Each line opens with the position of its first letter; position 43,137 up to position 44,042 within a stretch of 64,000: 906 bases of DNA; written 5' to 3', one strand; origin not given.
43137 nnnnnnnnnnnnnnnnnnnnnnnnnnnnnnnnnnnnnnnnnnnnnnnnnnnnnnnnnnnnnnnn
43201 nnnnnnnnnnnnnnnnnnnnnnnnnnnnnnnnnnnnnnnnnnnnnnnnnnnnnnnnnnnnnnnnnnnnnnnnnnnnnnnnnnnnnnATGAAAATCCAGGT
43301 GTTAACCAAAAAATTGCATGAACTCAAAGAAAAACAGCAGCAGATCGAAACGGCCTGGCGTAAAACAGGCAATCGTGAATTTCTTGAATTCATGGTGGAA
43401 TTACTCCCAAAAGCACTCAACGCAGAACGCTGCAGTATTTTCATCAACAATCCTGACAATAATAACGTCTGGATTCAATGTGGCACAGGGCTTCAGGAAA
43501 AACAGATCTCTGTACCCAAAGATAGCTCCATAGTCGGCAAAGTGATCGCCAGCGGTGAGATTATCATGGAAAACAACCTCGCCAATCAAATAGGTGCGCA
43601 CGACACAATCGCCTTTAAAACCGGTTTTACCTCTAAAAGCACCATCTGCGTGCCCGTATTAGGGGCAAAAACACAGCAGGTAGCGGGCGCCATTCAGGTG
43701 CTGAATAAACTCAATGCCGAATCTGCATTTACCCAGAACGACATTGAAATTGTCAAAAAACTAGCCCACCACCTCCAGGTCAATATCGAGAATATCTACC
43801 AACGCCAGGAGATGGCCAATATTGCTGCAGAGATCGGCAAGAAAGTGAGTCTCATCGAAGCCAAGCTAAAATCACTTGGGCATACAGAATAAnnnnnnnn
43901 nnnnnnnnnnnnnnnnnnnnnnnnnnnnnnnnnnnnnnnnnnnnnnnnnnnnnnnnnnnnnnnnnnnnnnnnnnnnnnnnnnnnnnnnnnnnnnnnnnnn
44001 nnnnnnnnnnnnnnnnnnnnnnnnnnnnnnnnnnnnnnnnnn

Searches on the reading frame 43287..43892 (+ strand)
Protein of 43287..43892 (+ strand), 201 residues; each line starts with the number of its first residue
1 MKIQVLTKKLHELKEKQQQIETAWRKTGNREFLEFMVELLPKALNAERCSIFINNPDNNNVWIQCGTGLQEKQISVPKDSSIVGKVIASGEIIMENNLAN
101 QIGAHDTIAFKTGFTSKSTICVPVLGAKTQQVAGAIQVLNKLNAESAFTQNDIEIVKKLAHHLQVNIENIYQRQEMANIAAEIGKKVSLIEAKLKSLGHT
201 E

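Call 3: search_protein_families(library=pfam, proteins=[window:43287-43892:+], max_evalue=0.01)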
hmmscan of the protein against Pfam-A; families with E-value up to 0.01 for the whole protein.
window:43287-43892:+ (201 aa): 3 families
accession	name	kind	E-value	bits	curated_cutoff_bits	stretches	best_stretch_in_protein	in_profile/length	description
PF01590.32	GAF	-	6.8e-11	43.3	22.4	1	32-165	5-131/133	GAF domain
PF13185.12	GAF_2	-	7e-09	36.5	28.6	1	31-168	6-136/136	GAF domain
PF13492.12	GAF_3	-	5.5e-08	33.7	27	1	31-169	4-129/129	GAF domain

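Call 4: search_protein_families(library=ncbifam, proteins=[window:43287-43892:+], max_evalue=0.01)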
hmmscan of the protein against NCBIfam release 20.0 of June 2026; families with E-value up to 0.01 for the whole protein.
window:43287-43892:+ (201 aa): 1 family
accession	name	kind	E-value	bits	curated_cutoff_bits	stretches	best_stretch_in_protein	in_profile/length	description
NF008283.0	PRK11061.1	equivalog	9.2e-05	20.9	583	1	28-161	17-148/748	phosphoenolpyruvate--protein phosphotransferase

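Call 53: search_protein_representatives(protein=window:43287-43892:+)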
Query: 201 residues. Proteins with E-value up to 0.001 (for the whole library): 3483; up to 1e-10: 545; up to 1e-30: 40. The best 150 are listed.
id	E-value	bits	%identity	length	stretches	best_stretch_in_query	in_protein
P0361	5.4e-103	358.8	82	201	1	1-200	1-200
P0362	2.2e-58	213.4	49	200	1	3-196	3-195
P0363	3.8e-55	202.8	49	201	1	5-199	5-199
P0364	4.0e-54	199.5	46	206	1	5-197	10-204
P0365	5.6e-51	189.3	25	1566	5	28-184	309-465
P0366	4.0e-50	186.5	44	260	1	2-195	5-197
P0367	2.8e-47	177.2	24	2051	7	43-175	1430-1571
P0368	4.7e-43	163.5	55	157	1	50-194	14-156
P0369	7.9e-41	156.2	39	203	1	5-192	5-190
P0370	1.4e-40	155.4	38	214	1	7-190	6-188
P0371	2.5e-39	151.3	41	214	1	7-187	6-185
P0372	4.5e-39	150.5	41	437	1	5-179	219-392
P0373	5.1e-39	150.3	40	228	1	6-189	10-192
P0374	8.9e-38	146.3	39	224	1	6-195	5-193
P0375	1.8e-37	145.3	51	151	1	6-152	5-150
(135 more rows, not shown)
